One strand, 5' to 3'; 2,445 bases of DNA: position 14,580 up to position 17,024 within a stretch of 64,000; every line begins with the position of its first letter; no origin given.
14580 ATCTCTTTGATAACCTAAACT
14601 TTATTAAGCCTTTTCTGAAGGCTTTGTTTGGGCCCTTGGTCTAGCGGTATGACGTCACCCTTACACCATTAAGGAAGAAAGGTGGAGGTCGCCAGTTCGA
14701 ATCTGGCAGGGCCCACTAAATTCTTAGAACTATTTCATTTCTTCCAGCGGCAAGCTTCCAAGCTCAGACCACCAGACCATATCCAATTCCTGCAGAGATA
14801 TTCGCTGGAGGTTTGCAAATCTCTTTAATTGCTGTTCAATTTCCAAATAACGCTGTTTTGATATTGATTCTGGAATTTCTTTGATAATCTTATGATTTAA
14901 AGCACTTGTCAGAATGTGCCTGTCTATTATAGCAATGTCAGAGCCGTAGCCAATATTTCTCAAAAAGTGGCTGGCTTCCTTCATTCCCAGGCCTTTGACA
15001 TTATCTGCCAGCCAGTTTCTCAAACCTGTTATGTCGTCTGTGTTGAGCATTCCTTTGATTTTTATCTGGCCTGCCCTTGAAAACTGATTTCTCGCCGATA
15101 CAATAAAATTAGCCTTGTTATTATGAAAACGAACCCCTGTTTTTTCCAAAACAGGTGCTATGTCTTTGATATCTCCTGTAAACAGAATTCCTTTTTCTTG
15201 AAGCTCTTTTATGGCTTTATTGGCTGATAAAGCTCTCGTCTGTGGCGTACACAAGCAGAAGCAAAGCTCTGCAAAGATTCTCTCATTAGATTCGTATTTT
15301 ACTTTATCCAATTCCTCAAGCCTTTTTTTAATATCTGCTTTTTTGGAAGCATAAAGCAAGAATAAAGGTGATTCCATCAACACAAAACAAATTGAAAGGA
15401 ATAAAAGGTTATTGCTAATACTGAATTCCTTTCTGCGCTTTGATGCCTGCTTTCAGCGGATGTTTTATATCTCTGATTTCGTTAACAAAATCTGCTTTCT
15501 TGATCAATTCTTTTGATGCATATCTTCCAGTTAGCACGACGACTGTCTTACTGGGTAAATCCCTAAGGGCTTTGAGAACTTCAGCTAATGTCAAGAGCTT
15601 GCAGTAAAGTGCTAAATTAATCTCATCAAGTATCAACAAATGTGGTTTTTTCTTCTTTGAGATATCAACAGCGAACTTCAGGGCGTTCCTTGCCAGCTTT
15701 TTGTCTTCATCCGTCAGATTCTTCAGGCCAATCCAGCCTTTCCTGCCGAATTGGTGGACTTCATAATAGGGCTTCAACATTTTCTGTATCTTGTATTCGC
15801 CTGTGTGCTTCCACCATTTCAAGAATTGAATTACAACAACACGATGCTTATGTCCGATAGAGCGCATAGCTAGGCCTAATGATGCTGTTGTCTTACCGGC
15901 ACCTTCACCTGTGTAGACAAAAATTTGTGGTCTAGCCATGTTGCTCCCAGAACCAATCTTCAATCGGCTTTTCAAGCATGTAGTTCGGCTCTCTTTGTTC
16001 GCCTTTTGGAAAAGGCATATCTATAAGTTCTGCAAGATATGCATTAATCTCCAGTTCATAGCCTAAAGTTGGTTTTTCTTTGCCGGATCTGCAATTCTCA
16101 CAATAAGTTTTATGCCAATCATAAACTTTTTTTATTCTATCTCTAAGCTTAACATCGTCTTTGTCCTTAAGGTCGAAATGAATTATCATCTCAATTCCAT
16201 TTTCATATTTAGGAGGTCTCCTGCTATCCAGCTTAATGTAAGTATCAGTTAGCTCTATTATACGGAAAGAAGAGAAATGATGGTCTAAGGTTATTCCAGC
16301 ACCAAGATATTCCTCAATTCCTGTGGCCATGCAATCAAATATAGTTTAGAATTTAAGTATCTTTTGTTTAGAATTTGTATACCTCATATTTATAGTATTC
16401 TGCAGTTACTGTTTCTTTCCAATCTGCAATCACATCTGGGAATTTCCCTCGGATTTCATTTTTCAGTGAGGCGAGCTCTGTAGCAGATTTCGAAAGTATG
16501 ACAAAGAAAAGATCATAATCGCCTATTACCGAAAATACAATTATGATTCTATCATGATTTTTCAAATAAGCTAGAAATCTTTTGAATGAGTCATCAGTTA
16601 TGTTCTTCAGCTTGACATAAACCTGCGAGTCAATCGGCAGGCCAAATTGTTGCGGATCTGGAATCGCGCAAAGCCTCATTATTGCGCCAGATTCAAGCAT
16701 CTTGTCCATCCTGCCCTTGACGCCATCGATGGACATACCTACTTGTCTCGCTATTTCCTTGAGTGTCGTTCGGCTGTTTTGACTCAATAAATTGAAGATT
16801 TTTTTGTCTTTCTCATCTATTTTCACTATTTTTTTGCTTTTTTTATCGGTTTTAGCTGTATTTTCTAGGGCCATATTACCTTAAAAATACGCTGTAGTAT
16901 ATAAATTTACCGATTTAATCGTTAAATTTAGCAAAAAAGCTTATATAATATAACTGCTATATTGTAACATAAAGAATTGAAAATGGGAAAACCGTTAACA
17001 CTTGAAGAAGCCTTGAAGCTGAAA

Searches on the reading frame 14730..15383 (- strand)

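Call 23: search_protein_families(library=pfam, proteins=[window:14730-15383:-], max_evalue=0.01)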
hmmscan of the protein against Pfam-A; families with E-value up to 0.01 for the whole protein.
window:14730-15383:- (217 aa): 1 family
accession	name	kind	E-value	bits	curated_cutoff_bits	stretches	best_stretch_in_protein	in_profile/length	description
PF22175.2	Ogg-HhH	-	1.8e-56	190.9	27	1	18-191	1-169/173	8-oxoguanine DNA glycosylase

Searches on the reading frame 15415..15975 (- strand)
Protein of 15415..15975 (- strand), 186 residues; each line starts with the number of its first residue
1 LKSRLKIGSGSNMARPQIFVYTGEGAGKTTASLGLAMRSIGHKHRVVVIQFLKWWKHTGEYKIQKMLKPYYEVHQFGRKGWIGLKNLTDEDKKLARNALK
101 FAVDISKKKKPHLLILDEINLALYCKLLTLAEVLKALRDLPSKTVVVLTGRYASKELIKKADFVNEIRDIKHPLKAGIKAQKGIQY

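Call 23: search_protein_families(library=pfam, proteins=[window:15415-15975:-], max_evalue=0.01)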
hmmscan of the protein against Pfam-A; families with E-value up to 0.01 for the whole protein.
window:15415-15975:- (186 aa): 2 families
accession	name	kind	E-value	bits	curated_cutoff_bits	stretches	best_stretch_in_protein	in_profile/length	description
PF02572.21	CobA_CobO_BtuR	-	7.7e-53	179.7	25.7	1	16-186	3-172/172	ATP:corrinoid adenosyltransferase BtuR/CobO/CobP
PF02463.25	SMC_N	-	0.00054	19.9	40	1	31-139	77-188/220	RecF/RecN/SMC N terminal domain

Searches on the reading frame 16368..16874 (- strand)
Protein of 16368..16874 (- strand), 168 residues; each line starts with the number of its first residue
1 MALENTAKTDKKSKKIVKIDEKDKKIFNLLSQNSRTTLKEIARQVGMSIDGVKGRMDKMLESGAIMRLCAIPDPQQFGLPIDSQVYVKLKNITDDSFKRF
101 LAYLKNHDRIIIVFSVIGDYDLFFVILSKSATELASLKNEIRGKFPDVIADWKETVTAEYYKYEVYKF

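Call 23: search_protein_families(library=pfam, proteins=[window:16368-16874:-], max_evalue=0.01)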
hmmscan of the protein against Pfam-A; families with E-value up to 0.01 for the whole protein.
window:16368-16874:- (168 aa): 3 families
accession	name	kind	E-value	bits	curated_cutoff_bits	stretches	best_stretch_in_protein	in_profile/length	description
PF13412.12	HTH_24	-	2e-11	43.7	21.9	1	19-65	1-47/48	Winged helix-turn-helix DNA-binding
PF13404.12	HTH_AsnC-type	-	9.1e-11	41.8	27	1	19-59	1-41/42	AsnC-type helix-turn-helix domain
PF01037.27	AsnC_trans_reg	-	0.00045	20.5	25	1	92-141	9-56/73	Lrp/AsnC ligand binding domain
